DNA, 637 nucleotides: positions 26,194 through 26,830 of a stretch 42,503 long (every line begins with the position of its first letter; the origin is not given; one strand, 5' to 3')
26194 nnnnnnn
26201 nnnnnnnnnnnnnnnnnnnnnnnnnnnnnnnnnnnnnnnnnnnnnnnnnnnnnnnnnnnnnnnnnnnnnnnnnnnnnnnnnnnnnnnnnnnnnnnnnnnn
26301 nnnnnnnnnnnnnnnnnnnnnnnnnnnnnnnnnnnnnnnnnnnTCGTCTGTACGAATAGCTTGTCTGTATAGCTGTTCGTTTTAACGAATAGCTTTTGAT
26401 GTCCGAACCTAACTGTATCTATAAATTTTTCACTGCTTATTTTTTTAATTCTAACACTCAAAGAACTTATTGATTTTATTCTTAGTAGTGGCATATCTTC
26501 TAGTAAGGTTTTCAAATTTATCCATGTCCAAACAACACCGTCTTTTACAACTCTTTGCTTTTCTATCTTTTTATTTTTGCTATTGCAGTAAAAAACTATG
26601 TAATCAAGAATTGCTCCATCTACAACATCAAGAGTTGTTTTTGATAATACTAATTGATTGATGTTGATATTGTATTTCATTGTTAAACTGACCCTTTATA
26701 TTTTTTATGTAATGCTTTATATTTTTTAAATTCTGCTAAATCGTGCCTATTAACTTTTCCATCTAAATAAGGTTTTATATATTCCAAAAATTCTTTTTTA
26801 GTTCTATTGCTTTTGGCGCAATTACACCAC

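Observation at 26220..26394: Lambda-style replication origin: four helically phased iterons inside the putative initiator gene, and no phage replisome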

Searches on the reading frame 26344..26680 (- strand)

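Call 73: search_protein_representatives(alignment_id=A5)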
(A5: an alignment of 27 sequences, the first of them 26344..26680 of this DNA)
Query: 27 sequences, 112 profile positions. Proteins with E-value up to 0.001 (for the whole library): 2345; up to 1e-10: 811; up to 1e-30: 154. The best 150 are listed.
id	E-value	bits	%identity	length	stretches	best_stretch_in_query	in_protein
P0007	1.4e-49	183.1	-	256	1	1-111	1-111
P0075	2.6e-48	179.0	-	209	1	1-112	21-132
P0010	3.6e-48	178.5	-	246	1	1-112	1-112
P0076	1.5e-47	176.5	-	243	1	1-111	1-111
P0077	6.9e-47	174.4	-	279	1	1-111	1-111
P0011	8.7e-47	174.1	-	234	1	1-112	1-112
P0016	7.5e-46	171.1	-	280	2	1-111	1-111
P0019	1.3e-45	170.3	-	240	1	1-112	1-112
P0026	3.8e-45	168.8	-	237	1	1-111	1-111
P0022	4.1e-45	168.7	-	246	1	1-112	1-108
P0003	7.4e-45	167.9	-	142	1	1-110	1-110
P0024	7.9e-45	167.8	-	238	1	1-111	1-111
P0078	2.5e-44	166.2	-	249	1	1-111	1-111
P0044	2.7e-44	166.1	-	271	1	1-111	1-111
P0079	1.9e-43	163.3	-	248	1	1-111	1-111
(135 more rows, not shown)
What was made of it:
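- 26129..26680 (-): Gene for the putative origin-binding initiator (183 aa). It contains the origin. The family has 2,345 representative clusters at E<=1e-3 (call 73).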

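Call 79: find_related_loci(query=A5, collection=genome_contigs, flank=4000)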
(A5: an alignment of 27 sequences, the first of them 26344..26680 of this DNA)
Query A5 (112 aa) in genome_contigs; peptide patterns used: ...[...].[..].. (x = any residue, [..] = any of these).
148 stretches matched a pattern; 10 encode a relative of the query (tblastn E <= 1e-3); 10 distinct loci.
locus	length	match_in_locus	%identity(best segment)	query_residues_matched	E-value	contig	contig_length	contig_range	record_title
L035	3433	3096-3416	53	1-112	2e-35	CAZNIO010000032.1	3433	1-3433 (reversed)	MAG TPA_asm: uncultured Gammaproteobacteria bacterium isolate binchicken_co181_33 genome assembly, contig: NODE_66509_le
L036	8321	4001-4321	52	1-112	7e-35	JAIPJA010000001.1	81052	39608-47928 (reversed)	MAG: Candidatus Paceibacterota bacterium isolate Tobar13m-G48 Tobar13m-C409, whole genome shotgun sequence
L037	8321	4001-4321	54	1-112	1e-34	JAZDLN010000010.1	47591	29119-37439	MAG: Candidatus Falkowbacteria bacterium isolate MEGAHIT-group-0.601 k141_20300204, whole genome shotgun sequence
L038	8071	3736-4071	51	1-111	3e-33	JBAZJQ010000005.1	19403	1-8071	MAG: Candidatus Pacearchaeota archaeon isolate SO_2017_LW4_123 scaffold_5593_c1_LW137-91_2017, whole genome shotgun sequ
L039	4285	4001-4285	55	1-100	3e-32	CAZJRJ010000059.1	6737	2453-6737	MAG TPA_asm: uncultured Gammaproteobacteria bacterium isolate binchicken_co181_594 genome assembly, contig: NODE_24757_l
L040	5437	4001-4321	49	1-112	9e-30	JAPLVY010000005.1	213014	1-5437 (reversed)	MAG: Candidatus Falkowbacteria bacterium isolate LacPavin_0818_WC55_MAG_40_9 LacPavin_0818_WC55_scaffold_42013, whole ge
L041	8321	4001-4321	49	1-109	8e-30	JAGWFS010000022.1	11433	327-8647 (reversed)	MAG: Thaumarchaeota archaeon isolate REEA14 REEA14_22_length_11433_cov_26.983181, whole genome shotgun sequence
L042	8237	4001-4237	40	1-81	1e-11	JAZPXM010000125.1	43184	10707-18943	MAG: Acutalibacteraceae bacterium isolate T1900044652_TS20190118.MAGScoT_cleanbin_000005 SGB_1431_k141_3173170, whole ge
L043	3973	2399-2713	31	1-108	4e-11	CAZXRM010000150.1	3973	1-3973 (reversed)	MAG TPA_asm: uncultured bacterium isolate SRP098346_co1_329 genome assembly, contig: NODE_36171_length_3973_cov_14.32363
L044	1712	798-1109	25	1-112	2e-6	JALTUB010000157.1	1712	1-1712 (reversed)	MAG: Sulfurimonas sp. isolate S147_maxbin2_scaf2bin.035 S147_NODE_27742_length_1712_cov_11.539432, whole genome shotgun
